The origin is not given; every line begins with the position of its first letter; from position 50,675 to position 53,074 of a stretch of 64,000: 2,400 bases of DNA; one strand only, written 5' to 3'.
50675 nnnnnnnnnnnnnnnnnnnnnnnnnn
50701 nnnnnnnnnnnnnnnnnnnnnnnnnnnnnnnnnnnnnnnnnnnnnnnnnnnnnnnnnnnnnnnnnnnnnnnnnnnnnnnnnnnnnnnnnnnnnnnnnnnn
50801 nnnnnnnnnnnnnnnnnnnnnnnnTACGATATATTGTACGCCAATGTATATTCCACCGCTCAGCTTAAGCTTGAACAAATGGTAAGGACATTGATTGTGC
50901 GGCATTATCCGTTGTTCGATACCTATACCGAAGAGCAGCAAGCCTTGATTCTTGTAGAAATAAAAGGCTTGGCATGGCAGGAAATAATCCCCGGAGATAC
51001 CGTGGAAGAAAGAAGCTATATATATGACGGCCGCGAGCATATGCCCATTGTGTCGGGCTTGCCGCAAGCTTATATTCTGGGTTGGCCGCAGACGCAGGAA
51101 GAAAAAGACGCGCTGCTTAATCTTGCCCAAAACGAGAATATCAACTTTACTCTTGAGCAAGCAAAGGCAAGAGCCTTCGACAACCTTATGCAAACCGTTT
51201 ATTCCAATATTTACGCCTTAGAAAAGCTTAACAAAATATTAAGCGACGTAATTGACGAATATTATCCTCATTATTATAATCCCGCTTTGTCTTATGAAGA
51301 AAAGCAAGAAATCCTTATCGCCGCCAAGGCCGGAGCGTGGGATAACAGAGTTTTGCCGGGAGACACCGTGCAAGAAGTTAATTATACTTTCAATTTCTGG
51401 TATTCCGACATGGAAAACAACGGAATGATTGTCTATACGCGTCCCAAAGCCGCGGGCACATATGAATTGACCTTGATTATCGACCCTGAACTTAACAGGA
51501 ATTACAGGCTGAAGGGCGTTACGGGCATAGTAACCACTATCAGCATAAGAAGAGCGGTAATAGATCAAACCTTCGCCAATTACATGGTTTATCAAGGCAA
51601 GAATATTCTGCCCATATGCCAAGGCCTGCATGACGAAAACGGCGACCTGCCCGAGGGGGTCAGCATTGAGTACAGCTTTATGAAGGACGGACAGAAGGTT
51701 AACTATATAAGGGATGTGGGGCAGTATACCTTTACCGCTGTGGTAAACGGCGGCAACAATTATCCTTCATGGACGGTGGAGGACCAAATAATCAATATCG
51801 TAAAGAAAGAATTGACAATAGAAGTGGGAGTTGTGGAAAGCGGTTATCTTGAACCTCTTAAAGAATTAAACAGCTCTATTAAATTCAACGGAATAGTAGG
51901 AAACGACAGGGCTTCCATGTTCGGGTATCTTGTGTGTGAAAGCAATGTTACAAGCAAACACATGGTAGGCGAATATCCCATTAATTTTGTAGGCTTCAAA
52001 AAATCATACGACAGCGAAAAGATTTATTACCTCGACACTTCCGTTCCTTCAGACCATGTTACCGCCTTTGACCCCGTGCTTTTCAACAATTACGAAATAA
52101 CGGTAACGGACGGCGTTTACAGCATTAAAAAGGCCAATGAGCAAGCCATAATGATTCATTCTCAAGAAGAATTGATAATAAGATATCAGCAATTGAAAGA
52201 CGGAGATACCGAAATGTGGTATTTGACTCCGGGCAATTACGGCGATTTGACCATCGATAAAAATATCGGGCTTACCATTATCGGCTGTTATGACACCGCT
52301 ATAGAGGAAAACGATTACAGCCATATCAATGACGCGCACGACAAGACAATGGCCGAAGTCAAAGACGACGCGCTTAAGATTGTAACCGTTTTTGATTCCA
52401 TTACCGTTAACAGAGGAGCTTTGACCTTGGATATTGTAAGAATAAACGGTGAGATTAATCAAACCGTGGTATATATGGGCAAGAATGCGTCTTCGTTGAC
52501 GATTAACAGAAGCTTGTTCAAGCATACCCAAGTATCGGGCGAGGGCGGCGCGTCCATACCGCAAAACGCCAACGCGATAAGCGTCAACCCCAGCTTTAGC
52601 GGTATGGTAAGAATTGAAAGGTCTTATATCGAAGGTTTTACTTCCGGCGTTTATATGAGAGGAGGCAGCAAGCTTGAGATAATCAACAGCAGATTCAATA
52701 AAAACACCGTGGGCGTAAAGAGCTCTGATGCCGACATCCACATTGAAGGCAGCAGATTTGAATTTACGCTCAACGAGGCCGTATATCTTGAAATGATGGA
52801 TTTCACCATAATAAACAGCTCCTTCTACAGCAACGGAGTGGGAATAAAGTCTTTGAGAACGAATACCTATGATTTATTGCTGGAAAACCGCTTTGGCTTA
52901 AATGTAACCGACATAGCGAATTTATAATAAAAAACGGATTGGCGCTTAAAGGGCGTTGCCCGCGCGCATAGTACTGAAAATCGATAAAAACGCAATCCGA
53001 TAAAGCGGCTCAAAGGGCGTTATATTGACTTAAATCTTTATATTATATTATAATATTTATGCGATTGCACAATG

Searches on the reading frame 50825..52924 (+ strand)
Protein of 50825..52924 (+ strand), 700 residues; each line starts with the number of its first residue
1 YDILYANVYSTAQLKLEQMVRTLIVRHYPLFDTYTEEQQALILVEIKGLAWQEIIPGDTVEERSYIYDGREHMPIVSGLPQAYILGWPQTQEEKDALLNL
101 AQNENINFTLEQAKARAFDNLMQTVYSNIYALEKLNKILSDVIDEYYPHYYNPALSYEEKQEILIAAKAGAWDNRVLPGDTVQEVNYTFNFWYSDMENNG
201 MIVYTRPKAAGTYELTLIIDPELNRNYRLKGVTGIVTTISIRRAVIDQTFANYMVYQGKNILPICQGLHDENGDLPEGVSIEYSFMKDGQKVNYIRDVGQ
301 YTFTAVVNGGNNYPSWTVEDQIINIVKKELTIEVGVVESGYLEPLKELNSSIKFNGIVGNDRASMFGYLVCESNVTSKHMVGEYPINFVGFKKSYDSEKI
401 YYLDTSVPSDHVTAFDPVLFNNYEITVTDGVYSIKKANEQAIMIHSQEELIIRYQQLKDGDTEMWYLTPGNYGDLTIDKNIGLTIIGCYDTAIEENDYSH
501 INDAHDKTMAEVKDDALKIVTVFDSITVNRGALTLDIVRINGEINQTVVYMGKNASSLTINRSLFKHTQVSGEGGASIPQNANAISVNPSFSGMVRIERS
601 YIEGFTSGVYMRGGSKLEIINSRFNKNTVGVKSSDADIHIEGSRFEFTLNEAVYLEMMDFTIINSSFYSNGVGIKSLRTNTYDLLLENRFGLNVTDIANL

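Call 88: find_related_loci(query=window:50825-52924:+, collection=metagenome_contigs, flank=9000)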
Query window:50825-52924:+ (700 aa) in metagenome_contigs; peptide patterns used: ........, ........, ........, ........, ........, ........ (x = any residue, [..] = any of these).
21 stretches matched a pattern, but none encodes a relative of the query by tblastn (E <= 1e-3).
